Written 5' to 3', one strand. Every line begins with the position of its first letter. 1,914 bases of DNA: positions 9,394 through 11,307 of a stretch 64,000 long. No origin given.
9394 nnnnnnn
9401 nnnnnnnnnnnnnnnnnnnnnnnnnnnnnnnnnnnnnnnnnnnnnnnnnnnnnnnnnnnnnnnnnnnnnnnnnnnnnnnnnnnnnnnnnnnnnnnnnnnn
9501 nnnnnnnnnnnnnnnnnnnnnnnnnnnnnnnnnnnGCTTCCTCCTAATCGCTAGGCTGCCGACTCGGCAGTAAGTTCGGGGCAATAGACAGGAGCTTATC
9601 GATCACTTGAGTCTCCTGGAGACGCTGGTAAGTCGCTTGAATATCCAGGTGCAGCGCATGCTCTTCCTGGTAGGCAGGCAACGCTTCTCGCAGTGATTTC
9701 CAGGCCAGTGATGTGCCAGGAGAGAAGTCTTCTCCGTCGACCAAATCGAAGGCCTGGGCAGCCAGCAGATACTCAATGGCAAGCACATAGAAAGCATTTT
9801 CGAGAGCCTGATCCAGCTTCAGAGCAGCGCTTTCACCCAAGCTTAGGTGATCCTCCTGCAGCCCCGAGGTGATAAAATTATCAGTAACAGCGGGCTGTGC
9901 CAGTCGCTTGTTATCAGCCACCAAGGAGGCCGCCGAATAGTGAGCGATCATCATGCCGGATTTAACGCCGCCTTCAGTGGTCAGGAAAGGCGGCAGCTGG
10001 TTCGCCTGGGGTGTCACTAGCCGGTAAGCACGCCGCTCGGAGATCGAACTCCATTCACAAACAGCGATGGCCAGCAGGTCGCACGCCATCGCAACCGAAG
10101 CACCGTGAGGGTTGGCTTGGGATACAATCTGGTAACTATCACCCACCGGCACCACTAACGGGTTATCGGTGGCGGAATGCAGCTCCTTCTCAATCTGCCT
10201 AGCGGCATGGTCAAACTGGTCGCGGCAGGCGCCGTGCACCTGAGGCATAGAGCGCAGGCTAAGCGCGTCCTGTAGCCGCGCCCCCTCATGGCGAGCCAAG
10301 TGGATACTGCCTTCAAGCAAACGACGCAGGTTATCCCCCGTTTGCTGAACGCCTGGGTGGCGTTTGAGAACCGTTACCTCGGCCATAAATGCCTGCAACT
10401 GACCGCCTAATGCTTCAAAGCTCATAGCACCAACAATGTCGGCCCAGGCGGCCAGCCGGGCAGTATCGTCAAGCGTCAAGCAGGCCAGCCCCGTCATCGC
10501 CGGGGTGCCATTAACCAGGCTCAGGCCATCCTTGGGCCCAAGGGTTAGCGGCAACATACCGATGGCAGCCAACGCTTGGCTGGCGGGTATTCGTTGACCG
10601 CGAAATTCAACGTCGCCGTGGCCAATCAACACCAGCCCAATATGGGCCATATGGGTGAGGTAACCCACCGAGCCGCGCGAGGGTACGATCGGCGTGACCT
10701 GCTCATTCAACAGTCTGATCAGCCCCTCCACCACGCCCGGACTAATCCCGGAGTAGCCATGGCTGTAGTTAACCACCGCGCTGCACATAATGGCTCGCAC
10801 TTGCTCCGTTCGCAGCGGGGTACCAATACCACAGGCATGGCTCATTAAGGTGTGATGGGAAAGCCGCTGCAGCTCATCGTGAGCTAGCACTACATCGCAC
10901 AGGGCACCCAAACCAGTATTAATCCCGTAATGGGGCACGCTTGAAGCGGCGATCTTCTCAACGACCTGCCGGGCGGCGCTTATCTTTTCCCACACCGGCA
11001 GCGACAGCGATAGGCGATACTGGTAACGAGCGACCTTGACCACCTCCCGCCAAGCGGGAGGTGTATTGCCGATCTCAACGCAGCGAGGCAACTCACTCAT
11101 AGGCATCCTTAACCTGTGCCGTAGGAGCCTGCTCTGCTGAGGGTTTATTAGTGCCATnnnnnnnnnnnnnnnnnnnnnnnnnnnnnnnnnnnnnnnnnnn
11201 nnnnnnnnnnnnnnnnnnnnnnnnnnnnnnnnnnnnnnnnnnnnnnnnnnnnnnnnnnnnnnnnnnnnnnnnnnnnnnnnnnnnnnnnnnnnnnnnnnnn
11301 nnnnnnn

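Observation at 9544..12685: MIO-less histidine-lyase paralog coupled to a BCCT transporter inside the hutU operon: candidate hercynine (histidine betaine) trimethylamine-lyase system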

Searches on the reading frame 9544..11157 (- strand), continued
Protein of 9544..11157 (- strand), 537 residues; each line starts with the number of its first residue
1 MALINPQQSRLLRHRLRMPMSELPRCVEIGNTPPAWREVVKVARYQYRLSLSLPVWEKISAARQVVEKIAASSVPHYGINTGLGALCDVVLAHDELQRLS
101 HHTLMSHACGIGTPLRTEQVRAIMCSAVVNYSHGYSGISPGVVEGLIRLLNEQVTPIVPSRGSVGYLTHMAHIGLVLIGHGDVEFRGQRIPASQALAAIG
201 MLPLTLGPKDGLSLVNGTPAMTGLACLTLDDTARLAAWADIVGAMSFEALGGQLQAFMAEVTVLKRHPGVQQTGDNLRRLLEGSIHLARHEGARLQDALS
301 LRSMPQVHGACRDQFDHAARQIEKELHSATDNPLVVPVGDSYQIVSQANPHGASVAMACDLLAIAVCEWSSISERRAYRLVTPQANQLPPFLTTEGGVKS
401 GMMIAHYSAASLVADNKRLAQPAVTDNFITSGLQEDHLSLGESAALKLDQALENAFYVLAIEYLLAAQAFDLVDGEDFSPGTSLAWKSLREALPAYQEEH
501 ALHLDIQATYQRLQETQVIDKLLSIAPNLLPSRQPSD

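Call 116: search_protein_families(library=ncbifam, proteins=[L169:1781-2851:+, L169:2835-3581:+, L169:3606-4394:+, L169:4518-6431:+, L169:6431-8323:+, L169:8977-10482:+, L169:11407-12924:+, L169:13570-15216:+, L169:16696-18027:+, L169:18089-19321:-], max_evalue=1e-20)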
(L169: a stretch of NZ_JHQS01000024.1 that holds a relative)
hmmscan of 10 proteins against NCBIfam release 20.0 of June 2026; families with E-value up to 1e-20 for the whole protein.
L169:1781-2851:+ (356 aa): 6 families
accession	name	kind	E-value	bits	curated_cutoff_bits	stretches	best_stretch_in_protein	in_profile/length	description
NF049991.1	TagKinase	equivalog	5e-164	544.7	420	1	20-338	2-320/321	tagatose kinase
NF040938.1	KDG_KDGal_kin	equivalog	1e-35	123.4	400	1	29-333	2-303/305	bifunctional 2-dehydro-3-deoxygluconokinase/2-dehydro-3-deoxygalactonokinase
TIGR04382.1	myo_inos_iolC_N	equivalog_domain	1.1e-31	110.3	300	1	29-333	5-309/309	5-dehydro-2-deoxygluconokinase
NF006957.1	PRK09434.1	equivalog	6.6e-28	98.1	450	1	58-328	26-301/302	fructokinase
TIGR02152.1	D_ribokin_bact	equivalog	8.7e-23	81.1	299.65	1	69-330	45-297/298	ribokinase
NF008353.0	PRK11142.1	equivalog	2.3e-21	76.6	341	1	69-334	49-304/307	ribokinase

L169:2835-3581:+ (248 aa): 149 families (the best 25 are shown)
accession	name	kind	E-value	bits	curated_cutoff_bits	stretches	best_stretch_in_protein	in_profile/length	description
NF005878.0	PRK07825.1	subfamily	3.8e-47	161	287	1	7-233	3-222/278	short chain dehydrogenase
NF004526.0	PRK05872.1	subfamily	1.8e-45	155.3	276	1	8-203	5-201/297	short-chain dehydrogenase/reductase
NF005559.1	PRK07231.1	subfamily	6.5e-43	147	215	1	11-229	2-230/249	glucose 1-dehydrogenase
NF052558.1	MBtsdlDhBudC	equivalog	2.2e-42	145.3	270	1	12-227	2-222/250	meso-2,3-butanediol dehydrogenase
TIGR01963.1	PHB_DH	subfamily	5e-41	140.6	307.05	1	14-199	2-190/255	3-hydroxybutyrate dehydrogenase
NF038213.1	SDR_TniO_fam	equivalog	1.9e-40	138.9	300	1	13-244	2-247/249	SDR family oxidoreductase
NF004791.0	PRK06138.1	equivalog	1.4e-39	135.9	312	1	9-227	1-230/252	SDR family oxidoreductase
NF009468.0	PRK12826.1-4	equivalog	2.2e-39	135.7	318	1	7-230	1-231/256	SDR family oxidoreductase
NF006080.0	PRK08226.1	equivalog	2.2e-39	135.5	356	1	10-203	3-199/263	SDR family oxidoreductase UcpA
TIGR03971.1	SDR_subfam_1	subfamily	1.5e-38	132.7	300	1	11-201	1-207/271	mycofactocin-coupled SDR family oxidoreductase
NF004818.0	PRK06172.1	equivalog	3e-38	131.6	336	1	7-229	1-233/253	SDR family oxidoreductase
NF009093.0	PRK12429.1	subfamily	3.2e-38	131.5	258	1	10-202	2-197/259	3-hydroxybutyrate dehydrogenase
NF006123.0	PRK08267.1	equivalog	3.5e-38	131.3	261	1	14-228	3-220/261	SDR family oxidoreductase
NF005672.0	PRK07454.1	equivalog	9.3e-38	129.8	234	1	14-244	7-237/241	SDR family oxidoreductase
NF004198.0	PRK05653.1-3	equivalog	1.4e-37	129.5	296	1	9-229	3-229/248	3-oxoacyl-ACP reductase FabG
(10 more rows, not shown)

L169:3606-4394:+ (262 aa): 160 families (the best 25 are shown)
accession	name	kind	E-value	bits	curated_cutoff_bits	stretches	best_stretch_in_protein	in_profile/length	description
NF004774.0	PRK06114.1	equivalog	1.7e-67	227.5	360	1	5-262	6-262/262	SDR family oxidoreductase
NF006070.0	PRK08213.1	subfamily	7e-60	202.7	279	1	7-261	4-258/259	gluconate 5-dehydrogenase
NF005559.1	PRK07231.1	subfamily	1.2e-59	201.8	215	1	13-260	2-248/249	glucose 1-dehydrogenase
NF009466.0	PRK12826.1-2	subfamily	1.3e-59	201.7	222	1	15-260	3-245/248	3-oxoacyl-ACP reductase FabG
NF004197.0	PRK05653.1-1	equivalog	7.1e-59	199.4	332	1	13-260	5-247/249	3-oxoacyl-ACP reductase FabG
TIGR01830.1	3oxo_ACP_reduc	equivalog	1.3e-58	198.5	297.75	1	18-259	1-238/239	3-oxoacyl-[acyl-carrier-protein] reductase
NF005067.0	PRK06484.1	equivalog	6e-58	196.7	713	1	10-261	268-513/524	short chain dehydrogenase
NF004791.0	PRK06138.1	equivalog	8.4e-58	195.6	312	1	12-261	2-251/252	SDR family oxidoreductase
NF004198.0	PRK05653.1-3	equivalog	3e-57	193.9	296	1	14-259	6-246/248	3-oxoacyl-ACP reductase FabG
NF053701.1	CsHdxCHCADhChcB2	equivalog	3.4e-55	187.2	350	1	14-261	2-244/245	cis-4-hydroxycyclohexanecarboxylate dehydrogenase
NF006693.0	PRK09242.1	equivalog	4.5e-55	186.6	328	1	7-261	2-255/258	SDR family oxidoreductase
NF052558.1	MBtsdlDhBudC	equivalog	1e-54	185.8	270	1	14-261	2-243/250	meso-2,3-butanediol dehydrogenase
NF005711.0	PRK07523.1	subfamily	3.2e-54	184.2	413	1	10-260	5-252/255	SDR family oxidoreductase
NF005309.0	PRK06841.1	subfamily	7.1e-54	183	286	1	4-260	4-253/255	GolD/DthD family dehydrogenase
NF004818.0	PRK06172.1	equivalog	5.7e-52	176.5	336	1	13-260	5-251/253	SDR family oxidoreductase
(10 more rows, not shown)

L169:4518-6431:+ (637 aa): 74 families (the best 25 are shown)
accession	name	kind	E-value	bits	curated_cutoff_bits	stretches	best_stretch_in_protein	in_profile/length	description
TIGR02204.1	MsbA_rel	hypoth_equivalog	4.1e-122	408.7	780.4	1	46-624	3-576/576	ABC transporter, permease/ATP-binding protein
TIGR02203.1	MsbA_lipidA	equivalog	1.2e-117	393.8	602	1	58-625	11-571/572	lipid A export permease/ATP-binding protein MsbA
NF052233.1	CphA_assoc_ABC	equivalog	1.2e-114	384.4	880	1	46-629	169-749/766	cyanophycin metabolism-associated ABC transporter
TIGR00958.1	3a01208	subfamily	6.7e-102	342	874.6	1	44-619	147-710/711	antigen peptide transporter 2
NF010178.0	PRK13657.1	equivalog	1.4e-99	334.1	733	1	50-622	8-569/588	glucan ABC transporter ATP-binding protein/ permease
NF008381.0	PRK11176.1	equivalog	5.2e-96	322.3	867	1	69-624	25-580/582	lipid A ABC transporter ATP-binding protein/permease MsbA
NF008055.0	PRK10789.1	equivalog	2.5e-94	316.8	845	1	59-623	13-571/590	SmdA family multidrug ABC transporter permease/ATP-binding protein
TIGR01846.1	type_I_sec_HlyB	subfamily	4.6e-94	316.1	725.55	1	105-623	176-692/694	type I secretion system permease/ATPase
NF045513.1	HepA_fam_ABC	equivalog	1.1e-88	298.3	725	1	98-623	85-609/610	heterocyst formation ABC transporter subunit HepA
TIGR03796.1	NHLM_micro_ABC1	equivalog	4e-81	273.2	853.3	1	65-619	158-708/710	NHLP family bacteriocin export ABC transporter peptidase/permease/ATPase subunit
TIGR03375.1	type_I_sec_LssB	subfamily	9.5e-80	268.8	693.1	1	102-610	183-689/696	type I secretion system permease/ATPase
TIGR01192.1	chvA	subfamily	2.5e-76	257.6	585.4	1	49-620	7-567/585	glucan export ABC transporter ATP-binding protein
TIGR03797.1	NHLM_micro_ABC2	equivalog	7.9e-76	256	709.4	1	49-623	123-685/686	NHLP bacteriocin export ABC transporter permease/ATPase subunit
NF008056.1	PRK10790.1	equivalog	8.3e-72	242.5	746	1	46-625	8-577/584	SmdB family multidrug efflux ABC transporter permease/ATP-binding protein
TIGR02857.1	CydD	equivalog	9.9e-72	242.6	435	1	63-593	5-527/529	thiol reductant ABC exporter subunit CydD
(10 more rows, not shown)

L169:6431-8323:+ (630 aa): 59 families (the best 25 are shown)
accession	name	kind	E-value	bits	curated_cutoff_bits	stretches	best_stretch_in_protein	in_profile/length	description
TIGR02203.1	MsbA_lipidA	equivalog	3.1e-131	438.7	602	1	41-610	3-571/572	lipid A export permease/ATP-binding protein MsbA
TIGR02204.1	MsbA_rel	hypoth_equivalog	8e-131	437.5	780.4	1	39-607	5-574/576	ABC transporter, permease/ATP-binding protein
NF052233.1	CphA_assoc_ABC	equivalog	4.2e-125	418.9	880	1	38-613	170-748/766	cyanophycin metabolism-associated ABC transporter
TIGR00958.1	3a01208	subfamily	2.8e-111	373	874.6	1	35-604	147-710/711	antigen peptide transporter 2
TIGR01846.1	type_I_sec_HlyB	subfamily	1.8e-110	370.3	725.55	1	55-606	141-690/694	type I secretion system permease/ATPase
NF045513.1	HepA_fam_ABC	equivalog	9.9e-107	357.8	725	1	99-608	100-609/610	heterocyst formation ABC transporter subunit HepA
NF008381.0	PRK11176.1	equivalog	2e-104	350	867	1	39-610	12-581/582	lipid A ABC transporter ATP-binding protein/permease MsbA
NF010178.0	PRK13657.1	equivalog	7.7e-98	328.4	733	1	39-613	6-575/588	glucan ABC transporter ATP-binding protein/ permease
TIGR03796.1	NHLM_micro_ABC1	equivalog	4.2e-96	322.8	853.3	1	35-604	137-708/710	NHLP family bacteriocin export ABC transporter peptidase/permease/ATPase subunit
NF008056.1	PRK10790.1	equivalog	2e-94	317.2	746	1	40-611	11-578/584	SmdB family multidrug efflux ABC transporter permease/ATP-binding protein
TIGR03375.1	type_I_sec_LssB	subfamily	1.7e-93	314.2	693.1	1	56-597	153-691/696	type I secretion system permease/ATPase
TIGR01193.1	bacteriocin_ABC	subfamily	3.4e-91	306.8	523.85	1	54-606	158-707/708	peptide cleavage/export ABC transporter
NF000475.1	tet_ABC_46_B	exception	9.8e-86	288.5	1250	1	41-606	5-572/578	tetracycline efflux ABC transporter Tet(46) subunit B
NF008055.0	PRK10789.1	equivalog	8.2e-83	278.8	845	1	44-608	9-571/590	SmdA family multidrug ABC transporter permease/ATP-binding protein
TIGR02857.1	CydD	equivalog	1.3e-81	275.2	435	1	56-580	7-529/529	thiol reductant ABC exporter subunit CydD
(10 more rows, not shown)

L169:8977-10482:+ (501 aa): 8 families
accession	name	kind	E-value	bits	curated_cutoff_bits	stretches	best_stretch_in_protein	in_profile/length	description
TIGR01225.1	hutH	equivalog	2.4e-115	385.9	539.15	1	9-497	1-490/506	histidine ammonia-lyase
NF006871.0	PRK09367.1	subfamily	4.3e-111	372.1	524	1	8-497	3-493/505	histidine ammonia-lyase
TIGR04475.1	Phe_D_beta_mut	equivalog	2.2e-68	231.2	800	1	18-496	12-509/510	phenylalanine aminomutase (D-beta-phenylalanine forming)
TIGR03832.1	Tyr_2_3_mutase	equivalog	6.7e-68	229.4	501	1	18-495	8-506/507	tyrosine 2,3-aminomutase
NF053541.1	FlxA_rubin_TAL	equivalog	1.8e-55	188.4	700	1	20-496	5-496/498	flexirubin biosynthesis tyrosine ammonia-lyase FlxA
NF041222.1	BagA_FevW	exception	2.1e-55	188.3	1000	1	22-497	15-515/529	bagremycin/ferroverdin biosynthesis tyrosine ammonia-lyase BagA/FevW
TIGR01226.1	phe_am_lyase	equivalog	1e-44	153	519.15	1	7-459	31-505/680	phenylalanine ammonia-lyase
TIGR04473.1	taxol_Phe_23mut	exception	1.9e-25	89.2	1250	1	13-461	32-503/687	phenylalanine aminomutase (L-beta-phenylalanine forming)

L169:11407-12924:+ (505 aa): 0 families

L169:13570-15216:+ (548 aa): 176 families (the best 25 are shown)
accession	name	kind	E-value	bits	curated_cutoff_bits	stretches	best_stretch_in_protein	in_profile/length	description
NF007613.0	PRK10261.1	equivalog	1.5e-167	558.7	1077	2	276-541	304-569/623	glutathione ABC transporter ATP-binding protein GsiA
NF011713.0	PRK15134.1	equivalog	1.4e-162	542.1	834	1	13-536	2-526/529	microcin C ABC transporter ATP-binding protein YejF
NF008453.0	PRK11308.1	subfamily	4.8e-155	515.8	408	2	282-541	7-267/334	dipeptide ABC transporter ATP-binding protein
NF011659.0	PRK15079.1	equivalog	6.3e-148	491.9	540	2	287-540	11-269/334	murein tripeptide/oligopeptide ABC transporter ATP binding protein OppF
NF043079.1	MMSYN1_0167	equivalog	3.3e-146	488.3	740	2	96-276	300-480/561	oligopeptide ABC transporter ATP-binding protein OppD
NF007010.1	PRK09473.1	subfamily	1.1e-145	484.3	575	2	17-278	2-262/318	oligopeptide ABC transporter ATP-binding protein OppD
NF008246.0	PRK11022.1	equivalog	5.5e-142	472.6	541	2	16-279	3-266/326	dipeptide ABC transporter ATP-binding protein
TIGR02770.1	nickel_nikD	equivalog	1e-138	460.2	318.7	2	36-269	2-228/230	nickel import ATP-binding protein NikD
NF047576.1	opine_ATP_CntF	equivalog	1e-134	447.8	385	2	16-271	2-254/264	staphylopine uptake ABC transporter ATP-binding protein CntF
NF047578.1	opine_ATP_CntD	equivalog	3.9e-134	446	380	2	16-272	2-255/266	staphylopine uptake ABC transporter ATP-binding protein CntD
NF043071.1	DppF_dipep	equivalog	4.2e-133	443.8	660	2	280-540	6-267/331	dipeptide ABC transporter ATP-binding subunit DppF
TIGR02769.1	nickel_nikE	equivalog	2.4e-126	420.6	332.55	2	287-539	2-253/265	nickel import ATP-binding protein NikE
NF043078.1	MMSYN1_0168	equivalog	2.2e-125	419.8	800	2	415-540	473-598/649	oligopeptide ABC transporter ATP-binding protein OppF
NF007739.0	PRK10419.1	subfamily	7.9e-118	392.8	354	2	287-539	3-254/268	nickel ABC transporter ATP-binding protein NikE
NF011692.0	PRK15112.1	equivalog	1.4e-113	379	452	2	287-538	5-253/269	putrescine export ABC transporter ATP-binding protein SapF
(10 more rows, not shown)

L169:16696-18027:+ (443 aa): 6 families
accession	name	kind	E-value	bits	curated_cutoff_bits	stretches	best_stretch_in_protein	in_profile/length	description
TIGR02352.1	thiamin_ThiO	equivalog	8.9e-41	140.1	250.8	1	22-245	2-228/351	glycine oxidase ThiO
NF008425.0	PRK11259.1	equivalog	2.7e-34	118.8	257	1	18-228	4-214/377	N-methyl-L-tryptophan oxidase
TIGR01373.1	soxB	subfamily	1.3e-33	116.4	529.45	1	17-231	29-252/407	sarcosine oxidase subunit beta family protein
NF001933.0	PRK00711.1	subfamily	1.2e-25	90.5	383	0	345-434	331-419/429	D-amino acid dehydrogenase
TIGR03364.1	HpnW_proposed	hypoth_equivalog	7.2e-25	87.8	285.1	0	20-222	2-201/365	TIGR03364 family FAD-dependent oxidoreductase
TIGR01377.1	soxA_mon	subfamily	9e-25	87.2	479.65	0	20-233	2-214/381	amino oxidase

L169:18089-19321:- (410 aa): 0 families

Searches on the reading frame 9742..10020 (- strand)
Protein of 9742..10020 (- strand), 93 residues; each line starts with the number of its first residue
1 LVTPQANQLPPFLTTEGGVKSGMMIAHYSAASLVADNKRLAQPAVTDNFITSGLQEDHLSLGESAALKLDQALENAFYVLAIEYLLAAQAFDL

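Call 25: search_solved_structures(query=window:9742-10020:-, max_evalue=10, show_alignments=5)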
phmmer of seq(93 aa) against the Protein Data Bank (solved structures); distinct sequences matched with E-value up to 10: 17.
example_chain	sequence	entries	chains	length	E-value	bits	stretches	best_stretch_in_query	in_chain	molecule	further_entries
7tqr_A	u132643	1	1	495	1.5e-20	76.2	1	4-92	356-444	Probable histidine ammonia-lyase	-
1eb4_A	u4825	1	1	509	4.4e-19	71.6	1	6-93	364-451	HISTIDINE AMMONIA-LYASE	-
1gk2_A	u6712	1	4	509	9.7e-19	70.5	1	6-93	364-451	HISTIDINE AMMONIA-LYASE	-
1gkm_B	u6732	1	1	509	1.1e-18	70.3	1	6-93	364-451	Histidine ammonia-lyase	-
1gkj_A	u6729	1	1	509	1.1e-18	70.3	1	6-93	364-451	HISTIDINE AMMONIA-LYASE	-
1b8f_A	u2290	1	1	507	1.3e-18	70.1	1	6-93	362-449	Histidine ammonia-lyase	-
1gk3_A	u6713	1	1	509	1.3e-18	70.1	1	6-93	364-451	HISTIDINE AMMONIA-LYASE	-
6v6h_A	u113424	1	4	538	5.8e-18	68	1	3-93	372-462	Histidine ammonia-lyase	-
2qve_A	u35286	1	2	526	8.9e-09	38.8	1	9-93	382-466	Tyrosine Aminomutase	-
3kdz_A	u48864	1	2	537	9.2e-09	38.7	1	9-93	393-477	Histidine ammonia-lyase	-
2rjr_A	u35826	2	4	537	9.2e-09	38.7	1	9-93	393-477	Tyrosine aminomutase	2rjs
2ohy_A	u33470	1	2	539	9.3e-09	38.7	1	9-93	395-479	Tyrosine aminomutase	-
3kdy_A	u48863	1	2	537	9.3e-09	38.7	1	9-93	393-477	Histidine ammonia-lyase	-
3unv_A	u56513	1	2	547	1.1e-08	38.5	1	5-93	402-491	AdmH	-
6s7j_A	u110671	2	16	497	2.4e-05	27.9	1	4-93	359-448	Uncharacterized protein | ergothionase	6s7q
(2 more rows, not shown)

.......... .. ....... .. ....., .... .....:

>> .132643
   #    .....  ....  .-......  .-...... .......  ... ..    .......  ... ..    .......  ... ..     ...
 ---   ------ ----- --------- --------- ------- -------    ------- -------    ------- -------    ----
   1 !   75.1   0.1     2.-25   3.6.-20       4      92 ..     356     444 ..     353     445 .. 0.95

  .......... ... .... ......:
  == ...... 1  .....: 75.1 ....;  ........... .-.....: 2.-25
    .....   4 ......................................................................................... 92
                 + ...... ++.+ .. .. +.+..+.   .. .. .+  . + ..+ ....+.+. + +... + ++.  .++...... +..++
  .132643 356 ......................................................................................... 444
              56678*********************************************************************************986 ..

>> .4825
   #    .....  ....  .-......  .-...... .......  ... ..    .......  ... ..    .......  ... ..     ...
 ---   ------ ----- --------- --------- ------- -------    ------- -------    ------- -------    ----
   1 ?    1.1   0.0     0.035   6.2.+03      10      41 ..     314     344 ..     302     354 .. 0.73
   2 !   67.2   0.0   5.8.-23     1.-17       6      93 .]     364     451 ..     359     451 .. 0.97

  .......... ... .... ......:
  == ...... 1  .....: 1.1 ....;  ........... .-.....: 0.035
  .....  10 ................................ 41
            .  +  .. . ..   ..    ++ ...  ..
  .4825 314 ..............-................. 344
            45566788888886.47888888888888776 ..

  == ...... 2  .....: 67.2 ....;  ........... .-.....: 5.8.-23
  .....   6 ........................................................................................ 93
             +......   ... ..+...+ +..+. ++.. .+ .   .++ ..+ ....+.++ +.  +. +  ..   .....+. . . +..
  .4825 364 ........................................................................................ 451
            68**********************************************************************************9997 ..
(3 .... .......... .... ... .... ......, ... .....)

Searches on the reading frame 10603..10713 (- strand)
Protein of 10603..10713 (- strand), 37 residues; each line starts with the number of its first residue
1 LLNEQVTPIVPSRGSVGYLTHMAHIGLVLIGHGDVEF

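Call 26: search_solved_structures(query=window:10603-10713:-, max_evalue=10, show_alignments=5)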
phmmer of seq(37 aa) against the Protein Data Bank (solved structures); distinct sequences matched with E-value up to 10: 18.
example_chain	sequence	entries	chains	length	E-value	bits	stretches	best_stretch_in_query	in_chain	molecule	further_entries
2o6y_A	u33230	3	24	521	0.00046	23.3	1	1-34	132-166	Putative histidine ammonia-lyase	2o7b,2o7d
2o78_A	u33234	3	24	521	0.00046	23.3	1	1-34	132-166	Putative histidine ammonia-lyase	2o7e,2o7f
7tqr_A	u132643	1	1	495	0.0012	22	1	1-35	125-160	Probable histidine ammonia-lyase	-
1b8f_A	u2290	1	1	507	0.0052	20.1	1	1-35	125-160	Histidine ammonia-lyase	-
1gk3_A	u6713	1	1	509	0.021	18.3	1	1-35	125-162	HISTIDINE AMMONIA-LYASE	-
1gk2_A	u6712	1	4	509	0.024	18.1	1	1-35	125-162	HISTIDINE AMMONIA-LYASE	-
1eb4_A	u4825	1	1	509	0.024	18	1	1-35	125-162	HISTIDINE AMMONIA-LYASE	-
1gkm_B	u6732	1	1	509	0.024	18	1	1-35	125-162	Histidine ammonia-lyase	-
1gkj_A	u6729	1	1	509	0.024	18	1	1-35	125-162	HISTIDINE AMMONIA-LYASE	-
6s7j_A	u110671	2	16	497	0.031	17.7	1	2-37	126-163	Uncharacterized protein | ergothionase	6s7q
2rjr_A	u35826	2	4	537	0.041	17.4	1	2-34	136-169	Tyrosine aminomutase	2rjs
3kdz_A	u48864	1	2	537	0.041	17.4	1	2-34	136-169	Histidine ammonia-lyase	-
2ohy_A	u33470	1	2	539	0.041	17.3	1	2-34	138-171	Tyrosine aminomutase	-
2qve_A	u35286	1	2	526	0.041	17.3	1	2-34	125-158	Tyrosine Aminomutase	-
3kdy_A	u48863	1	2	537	0.041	17.3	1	2-34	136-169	Histidine ammonia-lyase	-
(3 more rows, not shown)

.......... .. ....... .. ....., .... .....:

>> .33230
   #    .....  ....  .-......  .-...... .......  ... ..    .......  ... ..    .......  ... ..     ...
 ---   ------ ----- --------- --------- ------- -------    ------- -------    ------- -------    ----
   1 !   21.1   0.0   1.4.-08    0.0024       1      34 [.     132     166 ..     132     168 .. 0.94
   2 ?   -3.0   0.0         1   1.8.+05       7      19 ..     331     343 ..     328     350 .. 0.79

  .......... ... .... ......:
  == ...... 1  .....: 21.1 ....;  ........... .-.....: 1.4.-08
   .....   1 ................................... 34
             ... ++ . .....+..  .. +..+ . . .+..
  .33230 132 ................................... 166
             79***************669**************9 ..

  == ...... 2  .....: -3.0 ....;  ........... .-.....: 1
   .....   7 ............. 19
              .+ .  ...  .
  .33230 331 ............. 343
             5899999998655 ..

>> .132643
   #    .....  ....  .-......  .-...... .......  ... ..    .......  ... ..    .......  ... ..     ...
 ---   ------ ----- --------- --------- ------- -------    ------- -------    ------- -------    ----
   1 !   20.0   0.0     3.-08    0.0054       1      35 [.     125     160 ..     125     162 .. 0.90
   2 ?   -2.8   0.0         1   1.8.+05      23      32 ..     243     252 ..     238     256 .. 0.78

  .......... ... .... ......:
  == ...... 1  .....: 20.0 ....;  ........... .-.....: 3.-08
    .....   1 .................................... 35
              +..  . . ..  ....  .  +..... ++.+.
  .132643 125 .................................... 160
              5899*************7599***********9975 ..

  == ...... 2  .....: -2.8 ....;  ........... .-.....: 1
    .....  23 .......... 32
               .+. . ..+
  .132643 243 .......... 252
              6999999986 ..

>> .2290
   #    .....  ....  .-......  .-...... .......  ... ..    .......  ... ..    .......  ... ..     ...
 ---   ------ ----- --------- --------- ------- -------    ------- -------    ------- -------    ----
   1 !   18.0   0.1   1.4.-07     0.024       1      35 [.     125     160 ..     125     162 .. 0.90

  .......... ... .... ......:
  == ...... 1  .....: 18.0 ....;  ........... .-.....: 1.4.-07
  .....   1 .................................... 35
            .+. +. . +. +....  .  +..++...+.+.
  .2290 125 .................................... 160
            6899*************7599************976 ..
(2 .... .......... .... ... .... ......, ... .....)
